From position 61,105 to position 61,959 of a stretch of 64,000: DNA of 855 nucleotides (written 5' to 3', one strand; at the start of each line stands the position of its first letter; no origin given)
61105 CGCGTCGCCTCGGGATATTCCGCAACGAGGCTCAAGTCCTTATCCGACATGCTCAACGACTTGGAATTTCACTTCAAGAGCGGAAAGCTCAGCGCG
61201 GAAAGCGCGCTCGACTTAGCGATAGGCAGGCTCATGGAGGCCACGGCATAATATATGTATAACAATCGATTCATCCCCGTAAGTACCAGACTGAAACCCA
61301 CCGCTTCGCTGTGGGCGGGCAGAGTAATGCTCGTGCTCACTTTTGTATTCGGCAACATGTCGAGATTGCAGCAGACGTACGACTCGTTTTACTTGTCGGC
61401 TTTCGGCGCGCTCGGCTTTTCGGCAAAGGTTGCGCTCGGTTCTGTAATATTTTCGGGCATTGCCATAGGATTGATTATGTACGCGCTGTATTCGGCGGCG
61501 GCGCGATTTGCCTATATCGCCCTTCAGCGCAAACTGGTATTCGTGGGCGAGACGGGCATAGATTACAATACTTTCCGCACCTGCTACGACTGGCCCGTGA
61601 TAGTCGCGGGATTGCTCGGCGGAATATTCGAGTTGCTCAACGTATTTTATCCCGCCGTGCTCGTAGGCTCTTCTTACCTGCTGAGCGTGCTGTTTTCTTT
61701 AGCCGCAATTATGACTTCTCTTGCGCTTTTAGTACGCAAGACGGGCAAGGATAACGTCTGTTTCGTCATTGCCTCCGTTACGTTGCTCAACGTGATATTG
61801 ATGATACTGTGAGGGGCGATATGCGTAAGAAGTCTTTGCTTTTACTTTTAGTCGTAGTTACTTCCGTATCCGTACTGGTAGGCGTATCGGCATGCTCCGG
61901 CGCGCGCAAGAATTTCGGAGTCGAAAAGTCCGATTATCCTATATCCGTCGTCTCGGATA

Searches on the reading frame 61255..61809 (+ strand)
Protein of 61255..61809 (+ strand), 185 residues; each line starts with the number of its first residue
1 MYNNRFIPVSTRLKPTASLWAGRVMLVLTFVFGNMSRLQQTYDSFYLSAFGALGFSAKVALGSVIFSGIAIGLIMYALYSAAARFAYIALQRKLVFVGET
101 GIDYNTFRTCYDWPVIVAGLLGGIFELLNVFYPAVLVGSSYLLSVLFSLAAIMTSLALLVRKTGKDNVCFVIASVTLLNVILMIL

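Call 36: find_encoding_contigs(protein=window:61255-61809:+, flank=10000, max_places=4)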
Protein window:61255-61809:+ (185 aa): 3 contigs read that carry it; 1 place shown.
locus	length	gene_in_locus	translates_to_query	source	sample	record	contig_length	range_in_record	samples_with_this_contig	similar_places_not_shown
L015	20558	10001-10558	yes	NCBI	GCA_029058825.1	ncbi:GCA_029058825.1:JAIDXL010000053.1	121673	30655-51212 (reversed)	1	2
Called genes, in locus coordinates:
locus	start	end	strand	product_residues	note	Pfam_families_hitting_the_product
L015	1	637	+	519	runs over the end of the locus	PF07690:MFS_1, PF13347:MFS_2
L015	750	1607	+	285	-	-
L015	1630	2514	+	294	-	PF13365:Trypsin_2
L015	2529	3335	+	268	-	PF00089:Trypsin, PF10459:Peptidase_S46 (faint), PF13365:Trypsin_2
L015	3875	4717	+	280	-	PF08239:SH3_3, PF00877:NLPC_P60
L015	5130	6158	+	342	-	PF10974:DUF2804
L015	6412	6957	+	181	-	PF00719:Pyrophosphatase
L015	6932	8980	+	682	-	PF03772:Competence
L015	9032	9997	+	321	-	PF21694:DNA_pol3_delta_C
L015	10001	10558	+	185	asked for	-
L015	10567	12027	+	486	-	PF04389:Peptidase_M28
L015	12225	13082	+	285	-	PF02457:DAC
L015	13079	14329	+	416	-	PF06245:DUF1015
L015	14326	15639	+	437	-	PF00696:AA_kinase, PF13840:ACT_7 (weak), PF01842:ACT (weak), PF22468:ACT_9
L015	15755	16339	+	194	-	PF02915:Rubrerythrin, PF21349:RUBY_RBDX (faint)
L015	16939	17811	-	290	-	PF02873:MurB_C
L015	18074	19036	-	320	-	PF00480:ROK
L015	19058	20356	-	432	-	-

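Call 45: find_homologous_proteins(query=L015:19061-20356:-, max_evalue=1e-50)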
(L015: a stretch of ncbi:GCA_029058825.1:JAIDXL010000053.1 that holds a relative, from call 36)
Query L015:19061-20356:- (432 aa): 48 proteins with E <= 1e-50 among 4489 candidates.
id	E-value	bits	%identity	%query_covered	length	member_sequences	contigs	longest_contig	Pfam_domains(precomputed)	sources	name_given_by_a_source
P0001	3.2e-264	894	91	100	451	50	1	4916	-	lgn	-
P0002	1.2e-215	734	74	99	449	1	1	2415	-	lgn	-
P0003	2.2e-145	503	56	96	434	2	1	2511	PF07247.18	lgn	-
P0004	1.9e-138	480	73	65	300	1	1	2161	-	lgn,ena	-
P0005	4.9e-138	479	54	97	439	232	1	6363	PF07247.18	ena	-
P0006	5.1e-138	479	54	97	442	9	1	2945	PF07247.18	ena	-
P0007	4.0e-137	476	53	99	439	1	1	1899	PF07247.18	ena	-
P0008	1.6e-136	474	53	97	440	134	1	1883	PF07247.18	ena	-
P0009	1.7e-136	474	53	97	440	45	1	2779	-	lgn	-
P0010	6.3e-136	472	53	97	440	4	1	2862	-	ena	-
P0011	2.3e-96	341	42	95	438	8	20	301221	PF07247.18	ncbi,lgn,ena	-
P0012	3.3e-94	334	41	95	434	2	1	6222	-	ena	-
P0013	4.2e-94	334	54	70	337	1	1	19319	PF07247.18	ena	-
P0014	1.5e-93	332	40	95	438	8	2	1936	PF07247.18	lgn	-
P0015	1.9e-93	332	41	95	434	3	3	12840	PF16911.11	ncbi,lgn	ncbi:MAG: hypothetical protein RR993_01535 [Clostridia bacterium]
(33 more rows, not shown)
